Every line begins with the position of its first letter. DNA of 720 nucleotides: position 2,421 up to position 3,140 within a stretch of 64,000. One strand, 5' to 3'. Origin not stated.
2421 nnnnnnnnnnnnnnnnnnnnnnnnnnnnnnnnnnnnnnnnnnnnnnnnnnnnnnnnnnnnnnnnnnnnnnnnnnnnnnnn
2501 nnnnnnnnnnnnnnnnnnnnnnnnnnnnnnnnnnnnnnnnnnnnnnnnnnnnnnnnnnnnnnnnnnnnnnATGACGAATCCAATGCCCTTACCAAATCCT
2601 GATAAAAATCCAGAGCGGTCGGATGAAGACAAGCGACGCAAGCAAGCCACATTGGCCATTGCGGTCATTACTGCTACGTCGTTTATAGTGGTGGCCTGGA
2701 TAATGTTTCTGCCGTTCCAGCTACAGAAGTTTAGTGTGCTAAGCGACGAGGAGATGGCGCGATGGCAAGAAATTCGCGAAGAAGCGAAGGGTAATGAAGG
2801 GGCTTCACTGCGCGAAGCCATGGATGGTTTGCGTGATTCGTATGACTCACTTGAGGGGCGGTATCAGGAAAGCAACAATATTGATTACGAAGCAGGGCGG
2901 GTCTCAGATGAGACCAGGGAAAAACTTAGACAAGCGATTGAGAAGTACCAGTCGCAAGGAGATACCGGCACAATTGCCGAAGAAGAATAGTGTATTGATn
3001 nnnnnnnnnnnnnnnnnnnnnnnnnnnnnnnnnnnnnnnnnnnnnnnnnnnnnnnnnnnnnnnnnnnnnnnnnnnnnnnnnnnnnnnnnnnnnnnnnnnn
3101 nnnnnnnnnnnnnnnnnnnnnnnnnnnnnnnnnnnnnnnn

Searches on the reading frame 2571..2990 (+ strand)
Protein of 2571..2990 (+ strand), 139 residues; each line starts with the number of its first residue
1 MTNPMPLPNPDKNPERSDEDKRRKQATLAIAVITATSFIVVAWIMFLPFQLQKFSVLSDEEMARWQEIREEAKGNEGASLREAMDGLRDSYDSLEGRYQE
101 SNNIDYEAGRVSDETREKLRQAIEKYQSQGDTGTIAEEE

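Call 60: search_protein_families(library=pfam, proteins=[window:2571-2990:+], max_evalue=0.001)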
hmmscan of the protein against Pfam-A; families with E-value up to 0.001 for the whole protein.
window:2571-2990:+ (139 aa): 1 family
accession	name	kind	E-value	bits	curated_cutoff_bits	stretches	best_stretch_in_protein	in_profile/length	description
PF12161.14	HsdM_N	-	0.00091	20.3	24.5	0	57-125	66-134/135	HsdM N-terminal domain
